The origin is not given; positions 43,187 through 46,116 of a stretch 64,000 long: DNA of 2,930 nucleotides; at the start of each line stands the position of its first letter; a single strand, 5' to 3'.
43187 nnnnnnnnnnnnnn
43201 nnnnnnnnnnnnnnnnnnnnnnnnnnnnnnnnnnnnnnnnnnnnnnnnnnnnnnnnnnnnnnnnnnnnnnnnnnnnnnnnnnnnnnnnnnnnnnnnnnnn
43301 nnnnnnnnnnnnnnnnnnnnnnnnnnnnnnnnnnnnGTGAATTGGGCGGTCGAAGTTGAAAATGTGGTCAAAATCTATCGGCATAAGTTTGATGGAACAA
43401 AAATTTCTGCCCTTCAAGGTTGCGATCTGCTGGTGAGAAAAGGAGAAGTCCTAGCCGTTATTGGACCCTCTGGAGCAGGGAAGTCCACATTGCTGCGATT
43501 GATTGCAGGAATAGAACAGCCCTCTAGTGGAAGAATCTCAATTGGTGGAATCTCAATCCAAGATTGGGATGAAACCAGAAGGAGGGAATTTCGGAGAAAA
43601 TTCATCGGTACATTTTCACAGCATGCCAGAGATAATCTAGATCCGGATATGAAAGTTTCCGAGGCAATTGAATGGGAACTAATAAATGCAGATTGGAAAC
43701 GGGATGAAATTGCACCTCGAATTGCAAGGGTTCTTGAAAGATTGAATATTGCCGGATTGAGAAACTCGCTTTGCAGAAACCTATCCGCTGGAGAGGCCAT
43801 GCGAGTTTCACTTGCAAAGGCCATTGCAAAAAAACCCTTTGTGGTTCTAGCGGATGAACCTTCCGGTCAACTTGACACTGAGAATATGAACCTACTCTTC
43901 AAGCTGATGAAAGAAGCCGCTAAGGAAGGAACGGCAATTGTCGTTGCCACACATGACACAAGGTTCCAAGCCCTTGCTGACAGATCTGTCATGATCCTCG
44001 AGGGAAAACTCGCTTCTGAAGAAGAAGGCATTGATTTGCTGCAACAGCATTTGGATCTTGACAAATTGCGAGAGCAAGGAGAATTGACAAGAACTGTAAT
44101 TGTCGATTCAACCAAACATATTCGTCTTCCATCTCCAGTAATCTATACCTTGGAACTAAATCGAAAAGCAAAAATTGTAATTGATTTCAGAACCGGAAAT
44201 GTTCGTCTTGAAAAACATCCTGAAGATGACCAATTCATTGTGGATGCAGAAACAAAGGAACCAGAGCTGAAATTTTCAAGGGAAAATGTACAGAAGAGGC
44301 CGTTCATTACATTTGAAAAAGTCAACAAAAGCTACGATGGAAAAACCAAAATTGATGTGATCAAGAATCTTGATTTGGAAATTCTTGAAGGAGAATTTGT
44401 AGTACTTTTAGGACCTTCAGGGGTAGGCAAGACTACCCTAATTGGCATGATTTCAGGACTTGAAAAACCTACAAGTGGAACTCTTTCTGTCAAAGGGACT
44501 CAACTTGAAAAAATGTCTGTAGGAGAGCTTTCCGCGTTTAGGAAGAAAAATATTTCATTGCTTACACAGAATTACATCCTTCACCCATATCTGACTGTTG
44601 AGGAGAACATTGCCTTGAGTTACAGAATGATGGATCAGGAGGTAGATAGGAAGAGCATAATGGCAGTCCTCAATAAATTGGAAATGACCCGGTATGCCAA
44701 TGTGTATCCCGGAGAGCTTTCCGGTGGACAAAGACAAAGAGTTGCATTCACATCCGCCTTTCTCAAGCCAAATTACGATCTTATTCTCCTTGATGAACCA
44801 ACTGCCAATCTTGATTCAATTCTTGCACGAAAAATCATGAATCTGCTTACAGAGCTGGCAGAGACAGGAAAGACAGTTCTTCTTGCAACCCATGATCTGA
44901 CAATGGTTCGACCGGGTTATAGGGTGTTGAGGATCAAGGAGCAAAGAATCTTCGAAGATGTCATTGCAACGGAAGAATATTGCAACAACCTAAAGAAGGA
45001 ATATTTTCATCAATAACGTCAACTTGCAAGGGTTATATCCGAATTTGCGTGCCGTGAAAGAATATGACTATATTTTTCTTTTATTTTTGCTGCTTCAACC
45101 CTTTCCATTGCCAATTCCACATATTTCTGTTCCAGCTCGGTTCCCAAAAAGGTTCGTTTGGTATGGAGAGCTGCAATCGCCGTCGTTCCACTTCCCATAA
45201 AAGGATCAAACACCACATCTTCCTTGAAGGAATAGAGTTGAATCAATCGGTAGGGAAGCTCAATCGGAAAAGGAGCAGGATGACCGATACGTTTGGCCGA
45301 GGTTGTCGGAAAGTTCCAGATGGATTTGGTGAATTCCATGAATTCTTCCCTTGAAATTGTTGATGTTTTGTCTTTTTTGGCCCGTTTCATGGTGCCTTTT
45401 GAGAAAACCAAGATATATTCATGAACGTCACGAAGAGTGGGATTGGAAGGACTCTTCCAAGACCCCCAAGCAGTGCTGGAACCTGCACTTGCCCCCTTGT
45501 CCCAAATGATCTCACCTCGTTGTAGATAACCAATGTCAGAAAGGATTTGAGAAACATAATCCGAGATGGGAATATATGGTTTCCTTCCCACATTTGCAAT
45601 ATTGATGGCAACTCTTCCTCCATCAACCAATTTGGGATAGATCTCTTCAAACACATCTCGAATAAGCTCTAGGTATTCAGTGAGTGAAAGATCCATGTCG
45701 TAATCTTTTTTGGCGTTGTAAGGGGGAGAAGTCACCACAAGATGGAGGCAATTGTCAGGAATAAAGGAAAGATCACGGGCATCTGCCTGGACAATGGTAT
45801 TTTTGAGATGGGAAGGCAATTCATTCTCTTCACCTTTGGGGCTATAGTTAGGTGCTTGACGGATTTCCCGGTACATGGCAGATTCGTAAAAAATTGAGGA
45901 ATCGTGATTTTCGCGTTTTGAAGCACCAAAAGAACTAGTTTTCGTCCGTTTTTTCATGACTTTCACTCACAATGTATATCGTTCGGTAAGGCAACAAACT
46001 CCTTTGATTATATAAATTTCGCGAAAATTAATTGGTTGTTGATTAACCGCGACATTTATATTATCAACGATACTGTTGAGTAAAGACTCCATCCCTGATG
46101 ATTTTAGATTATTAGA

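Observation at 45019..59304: DISARM/Druantia-like defence island with a non-canonical architecture in an archaeal genome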

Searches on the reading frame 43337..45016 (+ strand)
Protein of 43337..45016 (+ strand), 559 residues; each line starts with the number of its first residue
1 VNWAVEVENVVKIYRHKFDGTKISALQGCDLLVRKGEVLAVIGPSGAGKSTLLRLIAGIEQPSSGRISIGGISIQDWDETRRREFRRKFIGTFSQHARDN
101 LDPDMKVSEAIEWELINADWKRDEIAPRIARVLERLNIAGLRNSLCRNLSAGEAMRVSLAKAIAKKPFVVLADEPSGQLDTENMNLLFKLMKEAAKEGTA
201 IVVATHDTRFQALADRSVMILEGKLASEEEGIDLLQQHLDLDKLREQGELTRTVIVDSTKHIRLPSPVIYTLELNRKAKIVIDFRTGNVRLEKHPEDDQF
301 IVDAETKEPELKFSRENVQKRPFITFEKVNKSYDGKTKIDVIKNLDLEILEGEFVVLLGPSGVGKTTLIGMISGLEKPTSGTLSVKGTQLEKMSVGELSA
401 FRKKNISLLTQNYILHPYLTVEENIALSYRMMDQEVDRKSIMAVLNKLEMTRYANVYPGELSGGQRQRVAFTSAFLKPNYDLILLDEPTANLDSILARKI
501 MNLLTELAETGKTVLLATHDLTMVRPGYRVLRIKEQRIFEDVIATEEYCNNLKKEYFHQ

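Call 4: search_protein_families(library=padloc, proteins=[window:43337-45016:+], max_evalue=0.001)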
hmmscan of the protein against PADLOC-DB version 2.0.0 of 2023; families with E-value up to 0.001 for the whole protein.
window:43337-45016:+ (559 aa): 27 families (the best 25 are shown)
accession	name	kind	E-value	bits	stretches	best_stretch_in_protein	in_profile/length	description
PDLC04135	mad3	-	1.6e-48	164.1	4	454-536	257-340/374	mads_3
PDLC02980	AriA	-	2.5e-22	78.2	2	434-523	216-302/304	-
PDLC04140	mad8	-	2.9e-20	71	2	334-522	9-235/314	mads_8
PDLC04213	HEC-02A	-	5.8e-16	56.9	1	476-524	229-276/337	-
PDLC02914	ATPase-Toprim_I-B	-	1.1e-13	49.2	0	479-525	202-249/443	-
PDLC02335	AbiLi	-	9.6e-10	36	0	397-531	172-243/326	AbiLi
PDLC04164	AriA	-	2.4e-09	35.2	0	459-524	170-236/253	-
PDLC03878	NsnB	-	1e-08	33.3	0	478-519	235-276/345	-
PDLC04175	HEC-01A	-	1.2e-08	32.4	0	456-524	244-312/363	-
PDLC03865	LmuB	-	7.9e-08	29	0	478-520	931-974/1007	-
PDLC04678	PDC-M49A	-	1.1e-07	28.5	0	479-546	568-638/681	-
PDLC02979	AriA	-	3.5e-07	28.3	0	478-524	326-373/373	-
PDLC04214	HEC-02A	-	3.7e-07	27.7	0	482-525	240-283/338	-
PDLC04182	HEC-01A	-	4e-07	27.3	0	38-56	33-51/406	-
PDLC04146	HEC-02B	-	7.6e-07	26.5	0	483-525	242-284/344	-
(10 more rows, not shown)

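Call 8: search_protein_families(library=pfam, proteins=[window:43337-45016:+], max_evalue=0.001)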
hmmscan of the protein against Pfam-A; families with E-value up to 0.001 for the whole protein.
window:43337-45016:+ (559 aa): 26 families (the best 25 are shown)
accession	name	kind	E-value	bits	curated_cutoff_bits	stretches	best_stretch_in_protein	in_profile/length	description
PF00005.33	ABC_tran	-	2e-62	210.3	25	2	26-176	1-136/137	ABC transporter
PF13304.12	AAA_21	-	3.2e-22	80.4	27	1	444-523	221-302/304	AAA domain, putative AbiEii toxin, Type IV TA system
PF02463.25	SMC_N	-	1.7e-12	47.6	40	1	351-535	23-213/220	RecF/RecN/SMC N terminal domain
PF13191.12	AAA_16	-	2.6e-10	41.5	32.6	1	35-195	21-160/167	AAA ATPase domain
PF03193.22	RsgA_GTPase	-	7.3e-10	39.4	30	1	348-377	102-131/174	RsgA GTPase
PF13401.12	AAA_22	-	4.3e-08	34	27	0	37-99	6-64/130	AAA domain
PF25199.1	nSTAND_NTPase5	-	1.9e-07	31.4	34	0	34-57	39-62/145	Novel STAND NTPase 5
PF01695.23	IstB_IS21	-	4.8e-07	30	24.1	0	349-369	89-109/238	IstB-like ATP binding protein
PF13555.12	AAA_29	-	5e-07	29.8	27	0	35-53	22-39/61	P-loop containing region of AAA domain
PF20720.3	nSTAND3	-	1.1e-06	28.9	27.2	0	353-372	18-37/155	Novel STAND NTPase 3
PF03215.21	Rad17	-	4.3e-06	27.2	23.8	0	25-89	34-96/186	Rad17 P-loop domain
PF13604.12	AAA_30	-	4.4e-06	27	27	0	34-59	16-41/191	AAA domain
PF20703.3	nSTAND1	-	8.6e-06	26.1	27.1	0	33-54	30-51/379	Novel STAND NTPase 1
PF00004.35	AAA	-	8.7e-06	26.7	21.2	0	355-399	1-43/131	ATPase family associated with various cellular activities (AAA)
PF13481.12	AAA_25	-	1.4e-05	25.3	27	0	349-368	29-49/195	AAA domain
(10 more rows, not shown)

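Call 9: search_protein_families(library=ncbifam, proteins=[window:43337-45016:+], max_evalue=0.001)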
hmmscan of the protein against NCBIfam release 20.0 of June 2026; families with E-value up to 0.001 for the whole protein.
window:43337-45016:+ (559 aa): 202 families (the best 25 are shown)
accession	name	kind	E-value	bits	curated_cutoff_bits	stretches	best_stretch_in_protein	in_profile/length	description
TIGR02673.1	FtsE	equivalog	1.3e-92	309.3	264.85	2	324-533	2-210/214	cell division ATP-binding protein FtsE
TIGR02211.1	LolD_lipo_ex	equivalog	1.4e-89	299.3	307.75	2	325-539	3-220/221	lipoprotein-releasing ABC transporter ATP-binding protein LolD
TIGR03608.1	L_ocin_972_ABC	subfamily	8.2e-88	293.2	254.85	2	328-532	3-205/206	putative bacteriocin export ABC transporter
NF040933.2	ABC_arch_GlcV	equivalog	6.8e-85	285.1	450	2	324-521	3-202/357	glucose ABC transporter ATP-binding protein GlcV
NF038007.1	ABC_ATP_DarD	equivalog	9.8e-80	267.1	375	2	324-536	2-216/218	darobactin export ABC transporter ATP-binding protein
TIGR02982.1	heterocyst_DevA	subfamily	9.4e-78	260.8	295.8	2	324-537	2-218/220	ABC exporter ATP-binding subunit, DevA family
NF008653.0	PRK11650.1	subfamily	2.2e-76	257.2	432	2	324-520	4-194/357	sn-glycerol-3-phosphate ABC transporter ATP-binding protein UgpC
TIGR03265.1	PhnT2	equivalog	8.6e-74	248.9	457.7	2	322-520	3-194/353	putative 2-aminoethylphosphonate ABC transporter ATP-binding protein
NF007027.0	PRK09493.1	equivalog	1.8e-73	246.8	379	2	324-542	2-218/240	glutamine ABC transporter ATP-binding protein GlnQ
NF007826.0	PRK10535.1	equivalog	2.8e-73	247.3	966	2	324-548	5-231/648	macrolide ABC transporter ATP-binding protein/permease MacB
TIGR02315.1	ABC_phnC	equivalog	3.6e-73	246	266.1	2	324-546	2-232/243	phosphonate ABC transporter ATP-binding protein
NF006987.0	PRK09452.1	equivalog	8.5e-73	245.2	482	2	312-521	6-208/378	spermidine/putrescine ABC transporter ATP-binding protein PotA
NF008639.0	PRK11629.1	equivalog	1.6e-72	243.7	360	2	322-540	5-226/234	lipoprotein-releasing ABC transporter ATP-binding protein LolD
TIGR02857.1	CydD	equivalog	2.5e-72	244.5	435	2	308-525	304-521/529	thiol reductant ABC exporter subunit CydD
TIGR01186.1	proV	subfamily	1.5e-71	241.5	326.6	2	341-556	8-225/363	betaine/proline/choline family ABC transporter ATP-binding protein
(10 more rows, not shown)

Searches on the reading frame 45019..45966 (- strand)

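Call 3: search_protein_families(library=pfam, proteins=[window:45019-45966:-], max_evalue=0.01)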
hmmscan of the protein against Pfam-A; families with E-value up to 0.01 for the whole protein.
window:45019-45966:- (315 aa): 2 families
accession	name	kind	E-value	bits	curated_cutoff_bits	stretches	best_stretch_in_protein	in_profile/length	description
PF01555.25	N6_N4_Mtase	-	1.5e-44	153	26.7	1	75-288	2-221/221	DNA methylase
PF01170.24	UPF0020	-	0.00034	20.8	22.3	0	228-282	7-63/197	RMKL-like, methyltransferase domain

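Call 4: search_protein_families(library=padloc, proteins=[window:45019-45966:-], max_evalue=0.001)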
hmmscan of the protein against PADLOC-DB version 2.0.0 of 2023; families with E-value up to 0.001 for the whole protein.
window:45019-45966:- (315 aa): 60 families (the best 25 are shown)
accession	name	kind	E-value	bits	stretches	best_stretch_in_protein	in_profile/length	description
PDLC03350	MTase_II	-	3.1e-116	386.1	1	5-300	7-305/312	Type II methyltransferase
PDLC03353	MTase_II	-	3.4e-71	237.9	1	54-292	8-252/260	Type II methyltransferase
PDLC03387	MTase_II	-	2.4e-36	123.4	2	136-302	129-286/289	Type II methyltransferase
PDLC03260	MTase_II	-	6.8e-35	118.6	2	154-308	179-323/349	Type II methyltransferase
PDLC03259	MTase_II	-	1.4e-33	114.3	1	57-290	5-255/423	Type II methyltransferase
PDLC03283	MTase_II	-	8e-33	112.1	1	101-296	68-277/352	Type II methyltransferase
PDLC03371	MTase_II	-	3.3e-32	110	1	53-295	8-257/260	Type II methyltransferase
PDLC03246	MTase_II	-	1e-28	98.5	1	25-289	84-365/376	Type II methyltransferase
PDLC03299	MTase_II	-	2.9e-27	93.9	1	55-293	14-260/296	Type II methyltransferase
PDLC03320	MTase_II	-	4.2e-21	73.4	2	221-296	205-280/289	Type II methyltransferase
PDLC03230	MTase_II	-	3.8e-20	70.5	1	49-288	29-280/360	Type II methyltransferase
PDLC03295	MTase_II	-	4.3e-20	70.4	1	69-296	18-272/292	Type II methyltransferase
PDLC03363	MTase_II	-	6.7e-20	69.6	2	204-293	29-121/294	Type II methyltransferase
PDLC03236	MTase_II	-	1.4e-18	64.7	1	48-290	642-899/912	Type II methyltransferase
PDLC03265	MTase_II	-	2.2e-18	64.8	1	162-291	200-329/333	Type II methyltransferase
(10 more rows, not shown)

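Call 9: search_protein_families(library=ncbifam, proteins=[window:45019-45966:-], max_evalue=0.001)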
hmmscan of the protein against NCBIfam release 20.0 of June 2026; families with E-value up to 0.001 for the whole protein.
window:45019-45966:- (315 aa): 5 families
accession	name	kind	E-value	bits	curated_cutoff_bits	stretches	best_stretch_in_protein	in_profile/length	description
NF008572.0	PRK11524.1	equivalog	1.5e-17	63.6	292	1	55-294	14-260/294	adenine-specific DNA-methyltransferase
NF050803.1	DnaMtaseCcrMCaul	equivalog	2.6e-15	56.2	830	1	227-301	184-258/350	adenine-specific DNA-methyltransferase CcrM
NF010253.0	PRK13699.1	subfamily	9.3e-11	41.8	244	1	228-294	143-209/226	DNA methyltransferase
TIGR01177.1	TIGR01177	hypoth_equivalog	0.00065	19.1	316.55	0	57-123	233-294/330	TIGR01177 family methyltransferase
NF040721.1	Trm14_Arch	equivalog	0.00088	18.5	280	0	228-281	170-224/370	tRNA (guanine(6)-N2)-methyltransferase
